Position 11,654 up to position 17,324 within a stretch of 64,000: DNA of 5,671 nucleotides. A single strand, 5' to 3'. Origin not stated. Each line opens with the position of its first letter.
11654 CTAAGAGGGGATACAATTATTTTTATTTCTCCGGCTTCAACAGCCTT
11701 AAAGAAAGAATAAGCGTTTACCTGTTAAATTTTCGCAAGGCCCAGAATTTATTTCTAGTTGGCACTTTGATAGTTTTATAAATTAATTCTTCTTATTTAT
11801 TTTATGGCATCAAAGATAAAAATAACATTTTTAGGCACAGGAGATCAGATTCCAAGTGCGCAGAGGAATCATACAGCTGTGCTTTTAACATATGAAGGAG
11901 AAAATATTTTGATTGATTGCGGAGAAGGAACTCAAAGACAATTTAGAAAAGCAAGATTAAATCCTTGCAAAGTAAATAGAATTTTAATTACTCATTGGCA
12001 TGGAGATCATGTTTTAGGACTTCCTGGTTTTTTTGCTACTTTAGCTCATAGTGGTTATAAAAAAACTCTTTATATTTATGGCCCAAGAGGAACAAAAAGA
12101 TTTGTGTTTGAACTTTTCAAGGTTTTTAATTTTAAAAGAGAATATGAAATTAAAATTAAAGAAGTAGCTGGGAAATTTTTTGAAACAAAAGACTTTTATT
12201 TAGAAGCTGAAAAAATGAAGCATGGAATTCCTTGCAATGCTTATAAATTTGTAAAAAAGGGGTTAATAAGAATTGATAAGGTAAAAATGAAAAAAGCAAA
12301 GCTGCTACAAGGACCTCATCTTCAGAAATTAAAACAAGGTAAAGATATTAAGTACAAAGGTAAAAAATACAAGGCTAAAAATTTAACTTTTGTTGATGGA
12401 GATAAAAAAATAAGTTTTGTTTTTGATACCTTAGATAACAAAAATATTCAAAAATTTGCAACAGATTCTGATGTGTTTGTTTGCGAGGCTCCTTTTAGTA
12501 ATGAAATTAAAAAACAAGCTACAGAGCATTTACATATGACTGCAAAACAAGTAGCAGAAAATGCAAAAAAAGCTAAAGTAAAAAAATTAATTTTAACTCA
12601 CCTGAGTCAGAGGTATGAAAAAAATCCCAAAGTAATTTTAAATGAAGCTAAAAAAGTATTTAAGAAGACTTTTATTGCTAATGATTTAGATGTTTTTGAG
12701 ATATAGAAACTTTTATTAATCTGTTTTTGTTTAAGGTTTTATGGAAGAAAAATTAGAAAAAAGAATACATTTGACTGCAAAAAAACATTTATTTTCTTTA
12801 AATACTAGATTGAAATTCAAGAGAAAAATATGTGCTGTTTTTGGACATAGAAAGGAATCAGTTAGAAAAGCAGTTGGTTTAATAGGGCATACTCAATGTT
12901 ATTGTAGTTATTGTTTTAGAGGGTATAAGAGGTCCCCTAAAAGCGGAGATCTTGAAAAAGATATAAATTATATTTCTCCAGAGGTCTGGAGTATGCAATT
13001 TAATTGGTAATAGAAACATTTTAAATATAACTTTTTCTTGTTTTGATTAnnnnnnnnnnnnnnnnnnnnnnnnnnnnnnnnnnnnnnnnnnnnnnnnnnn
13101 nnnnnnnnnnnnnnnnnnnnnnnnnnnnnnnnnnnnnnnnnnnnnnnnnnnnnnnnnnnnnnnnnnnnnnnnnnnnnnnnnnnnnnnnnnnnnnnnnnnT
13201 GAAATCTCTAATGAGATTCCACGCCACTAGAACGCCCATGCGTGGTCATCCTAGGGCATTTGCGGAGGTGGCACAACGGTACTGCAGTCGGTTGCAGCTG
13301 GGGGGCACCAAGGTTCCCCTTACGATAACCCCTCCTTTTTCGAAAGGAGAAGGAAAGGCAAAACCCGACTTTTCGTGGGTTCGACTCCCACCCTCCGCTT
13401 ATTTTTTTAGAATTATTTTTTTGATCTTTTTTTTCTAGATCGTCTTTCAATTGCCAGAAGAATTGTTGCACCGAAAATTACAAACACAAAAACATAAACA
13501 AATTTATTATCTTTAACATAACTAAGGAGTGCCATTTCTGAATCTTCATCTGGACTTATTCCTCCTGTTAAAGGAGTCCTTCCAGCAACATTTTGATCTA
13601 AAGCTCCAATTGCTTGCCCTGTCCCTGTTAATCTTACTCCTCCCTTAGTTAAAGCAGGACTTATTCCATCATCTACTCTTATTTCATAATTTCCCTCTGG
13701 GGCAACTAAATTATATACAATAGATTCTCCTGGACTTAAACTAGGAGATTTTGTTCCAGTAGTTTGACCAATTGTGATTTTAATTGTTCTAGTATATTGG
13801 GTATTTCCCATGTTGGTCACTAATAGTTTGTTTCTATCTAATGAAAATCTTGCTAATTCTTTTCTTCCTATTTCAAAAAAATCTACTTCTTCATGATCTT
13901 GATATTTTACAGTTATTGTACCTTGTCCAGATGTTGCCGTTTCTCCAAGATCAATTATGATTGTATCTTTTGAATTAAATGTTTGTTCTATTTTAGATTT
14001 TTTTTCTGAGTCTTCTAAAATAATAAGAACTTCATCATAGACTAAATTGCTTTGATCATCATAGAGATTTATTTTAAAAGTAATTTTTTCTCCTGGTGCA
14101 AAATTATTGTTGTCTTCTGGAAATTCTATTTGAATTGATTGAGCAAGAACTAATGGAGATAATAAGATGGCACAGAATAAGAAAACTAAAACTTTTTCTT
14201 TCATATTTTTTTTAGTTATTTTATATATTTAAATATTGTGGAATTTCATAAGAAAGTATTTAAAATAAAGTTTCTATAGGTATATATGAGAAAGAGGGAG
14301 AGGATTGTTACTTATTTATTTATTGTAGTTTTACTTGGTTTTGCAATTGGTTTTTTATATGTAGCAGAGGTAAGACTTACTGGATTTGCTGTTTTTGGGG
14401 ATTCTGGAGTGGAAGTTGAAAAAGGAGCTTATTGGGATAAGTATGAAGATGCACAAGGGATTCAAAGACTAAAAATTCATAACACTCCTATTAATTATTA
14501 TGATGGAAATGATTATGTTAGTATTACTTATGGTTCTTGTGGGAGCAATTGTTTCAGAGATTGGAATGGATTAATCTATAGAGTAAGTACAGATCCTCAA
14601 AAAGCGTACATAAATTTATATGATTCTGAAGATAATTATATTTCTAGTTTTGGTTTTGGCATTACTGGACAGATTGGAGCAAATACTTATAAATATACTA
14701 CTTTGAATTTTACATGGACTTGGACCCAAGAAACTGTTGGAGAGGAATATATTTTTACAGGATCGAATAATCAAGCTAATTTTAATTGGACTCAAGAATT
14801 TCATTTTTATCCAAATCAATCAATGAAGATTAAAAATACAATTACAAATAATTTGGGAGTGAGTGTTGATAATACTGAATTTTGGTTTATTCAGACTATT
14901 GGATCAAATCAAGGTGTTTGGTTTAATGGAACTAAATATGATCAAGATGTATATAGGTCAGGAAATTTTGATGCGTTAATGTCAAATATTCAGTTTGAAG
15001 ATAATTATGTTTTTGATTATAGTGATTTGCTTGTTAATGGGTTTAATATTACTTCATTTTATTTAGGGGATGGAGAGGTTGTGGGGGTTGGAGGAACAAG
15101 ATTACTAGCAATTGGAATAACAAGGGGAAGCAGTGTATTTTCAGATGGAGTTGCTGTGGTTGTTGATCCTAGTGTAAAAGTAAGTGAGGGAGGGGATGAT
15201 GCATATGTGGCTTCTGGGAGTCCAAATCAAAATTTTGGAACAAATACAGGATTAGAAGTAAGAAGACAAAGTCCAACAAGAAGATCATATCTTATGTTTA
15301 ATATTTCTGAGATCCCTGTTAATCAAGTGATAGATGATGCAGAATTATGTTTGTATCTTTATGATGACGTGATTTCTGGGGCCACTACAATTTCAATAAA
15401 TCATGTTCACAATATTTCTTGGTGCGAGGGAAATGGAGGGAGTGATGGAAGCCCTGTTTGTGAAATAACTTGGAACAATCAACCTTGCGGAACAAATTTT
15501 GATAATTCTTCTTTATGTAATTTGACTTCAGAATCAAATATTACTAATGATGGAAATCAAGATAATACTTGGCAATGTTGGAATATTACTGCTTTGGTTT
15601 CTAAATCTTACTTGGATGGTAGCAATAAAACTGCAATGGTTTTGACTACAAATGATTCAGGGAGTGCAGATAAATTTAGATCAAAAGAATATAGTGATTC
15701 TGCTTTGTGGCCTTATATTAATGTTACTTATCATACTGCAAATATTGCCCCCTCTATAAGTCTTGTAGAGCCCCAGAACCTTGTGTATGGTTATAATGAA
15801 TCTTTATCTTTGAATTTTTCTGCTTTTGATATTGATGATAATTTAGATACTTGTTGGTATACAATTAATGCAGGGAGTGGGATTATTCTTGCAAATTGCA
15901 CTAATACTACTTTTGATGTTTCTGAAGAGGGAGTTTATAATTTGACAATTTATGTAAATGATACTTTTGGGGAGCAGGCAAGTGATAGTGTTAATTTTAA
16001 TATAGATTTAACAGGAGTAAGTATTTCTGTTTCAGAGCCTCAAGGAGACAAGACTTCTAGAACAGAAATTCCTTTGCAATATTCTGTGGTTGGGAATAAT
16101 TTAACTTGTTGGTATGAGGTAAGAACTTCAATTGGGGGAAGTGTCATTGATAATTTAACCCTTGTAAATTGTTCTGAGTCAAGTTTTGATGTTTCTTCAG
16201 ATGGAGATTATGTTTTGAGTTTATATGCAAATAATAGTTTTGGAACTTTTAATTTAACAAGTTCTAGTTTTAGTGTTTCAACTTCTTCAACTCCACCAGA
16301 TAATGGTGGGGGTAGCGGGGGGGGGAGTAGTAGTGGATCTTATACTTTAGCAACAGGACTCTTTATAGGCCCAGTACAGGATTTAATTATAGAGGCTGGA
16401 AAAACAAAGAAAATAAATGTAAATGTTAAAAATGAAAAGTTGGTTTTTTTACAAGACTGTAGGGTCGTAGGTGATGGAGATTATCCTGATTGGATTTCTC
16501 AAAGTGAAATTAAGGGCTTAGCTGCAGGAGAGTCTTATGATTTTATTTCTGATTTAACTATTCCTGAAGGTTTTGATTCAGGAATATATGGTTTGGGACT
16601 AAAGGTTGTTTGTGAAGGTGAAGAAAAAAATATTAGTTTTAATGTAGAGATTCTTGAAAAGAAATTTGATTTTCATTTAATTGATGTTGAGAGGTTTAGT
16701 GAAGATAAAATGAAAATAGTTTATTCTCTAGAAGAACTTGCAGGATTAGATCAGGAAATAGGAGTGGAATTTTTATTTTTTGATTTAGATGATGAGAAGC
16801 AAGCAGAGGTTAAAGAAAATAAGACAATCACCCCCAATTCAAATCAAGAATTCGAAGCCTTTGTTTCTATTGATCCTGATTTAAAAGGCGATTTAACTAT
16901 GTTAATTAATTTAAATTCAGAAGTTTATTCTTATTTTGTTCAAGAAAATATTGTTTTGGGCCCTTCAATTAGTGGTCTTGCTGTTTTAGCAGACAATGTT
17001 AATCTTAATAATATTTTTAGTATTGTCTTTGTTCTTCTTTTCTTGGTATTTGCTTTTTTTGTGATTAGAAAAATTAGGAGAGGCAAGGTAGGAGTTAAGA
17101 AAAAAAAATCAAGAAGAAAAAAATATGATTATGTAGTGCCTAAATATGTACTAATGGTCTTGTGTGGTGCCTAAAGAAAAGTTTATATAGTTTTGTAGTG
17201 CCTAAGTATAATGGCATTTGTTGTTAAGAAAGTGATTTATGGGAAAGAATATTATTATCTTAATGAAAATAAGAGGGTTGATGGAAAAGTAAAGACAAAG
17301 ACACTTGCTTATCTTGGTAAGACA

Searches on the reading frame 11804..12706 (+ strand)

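Call 7: search_protein_families(library=pfam, proteins=[window:11804-12706:+], max_evalue=0.01)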
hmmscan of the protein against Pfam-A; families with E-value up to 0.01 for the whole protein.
window:11804-12706:+ (300 aa): 4 families
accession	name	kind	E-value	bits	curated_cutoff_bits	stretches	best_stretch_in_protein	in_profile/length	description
PF00753.33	Lactamase_B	-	2.1e-14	54.4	22.7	1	22-106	5-93/196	Metallo-beta-lactamase superfamily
PF12706.13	Lactamase_B_2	-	1.1e-13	51.7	27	1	34-130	2-100/200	Beta-lactamase superfamily domain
PF23023.1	Anti-Pycsar_Apyc1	-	1.6e-06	28.2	50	1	5-92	3-88/250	Anti-Pycsar protein Apyc1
PF13691.12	Lactamase_B_4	-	2e-06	27.8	27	1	17-70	6-61/63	tRNase Z endonuclease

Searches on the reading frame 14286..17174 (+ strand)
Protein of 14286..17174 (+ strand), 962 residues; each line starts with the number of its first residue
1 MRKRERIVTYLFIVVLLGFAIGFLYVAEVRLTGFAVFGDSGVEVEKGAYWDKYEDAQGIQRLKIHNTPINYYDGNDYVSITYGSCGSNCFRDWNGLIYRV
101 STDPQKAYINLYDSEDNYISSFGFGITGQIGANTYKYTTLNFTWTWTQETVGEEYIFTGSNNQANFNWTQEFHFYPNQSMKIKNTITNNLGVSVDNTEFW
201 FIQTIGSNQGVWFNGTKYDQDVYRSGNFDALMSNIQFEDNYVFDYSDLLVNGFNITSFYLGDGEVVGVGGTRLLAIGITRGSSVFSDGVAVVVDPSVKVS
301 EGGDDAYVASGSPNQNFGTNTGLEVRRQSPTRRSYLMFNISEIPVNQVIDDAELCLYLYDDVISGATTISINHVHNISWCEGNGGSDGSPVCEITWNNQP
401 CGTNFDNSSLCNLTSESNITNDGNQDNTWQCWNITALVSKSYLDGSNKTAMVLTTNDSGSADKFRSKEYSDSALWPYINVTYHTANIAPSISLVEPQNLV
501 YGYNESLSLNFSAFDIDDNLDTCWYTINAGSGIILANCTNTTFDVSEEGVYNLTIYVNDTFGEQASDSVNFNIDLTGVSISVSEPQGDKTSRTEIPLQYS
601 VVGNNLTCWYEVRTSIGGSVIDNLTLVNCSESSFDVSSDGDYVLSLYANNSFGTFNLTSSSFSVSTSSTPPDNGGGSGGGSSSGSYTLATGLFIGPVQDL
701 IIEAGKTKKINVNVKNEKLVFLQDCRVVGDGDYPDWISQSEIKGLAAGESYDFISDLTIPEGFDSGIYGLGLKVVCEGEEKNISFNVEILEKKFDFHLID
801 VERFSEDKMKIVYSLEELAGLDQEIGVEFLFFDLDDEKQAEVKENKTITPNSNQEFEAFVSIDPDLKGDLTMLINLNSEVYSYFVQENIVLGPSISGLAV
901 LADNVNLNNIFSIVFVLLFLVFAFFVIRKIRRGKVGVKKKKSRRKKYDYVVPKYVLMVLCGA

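Call 7: search_protein_families(library=pfam, proteins=[window:14286-17174:+], max_evalue=0.01)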
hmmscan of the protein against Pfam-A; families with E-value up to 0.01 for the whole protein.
window:14286-17174:+ (962 aa): 3 families
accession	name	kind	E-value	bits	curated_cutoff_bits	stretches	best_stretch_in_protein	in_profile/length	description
PF24517.2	CBM96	-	7.4e-19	68.6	26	1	303-471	8-155/164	Carbohydrate-binding module family 96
PF06848.17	Disaggr_repeat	-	2.8e-05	24.3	33.9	1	310-479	6-178/179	Disaggregatase related repeat domain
PF14686.12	fn3_3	-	0.0025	18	24.4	0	548-570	44-66/75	Polysaccharide lyase family 4, domain II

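Call 57: search_solved_structures(query=window:14286-17174:+, max_evalue=1)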
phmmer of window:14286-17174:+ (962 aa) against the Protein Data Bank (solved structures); distinct sequences matched with E-value up to 1: 1.
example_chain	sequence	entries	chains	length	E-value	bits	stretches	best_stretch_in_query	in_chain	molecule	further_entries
6wpu_A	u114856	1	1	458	0.12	13.5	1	48-107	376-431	Flavin-containing monooxygenase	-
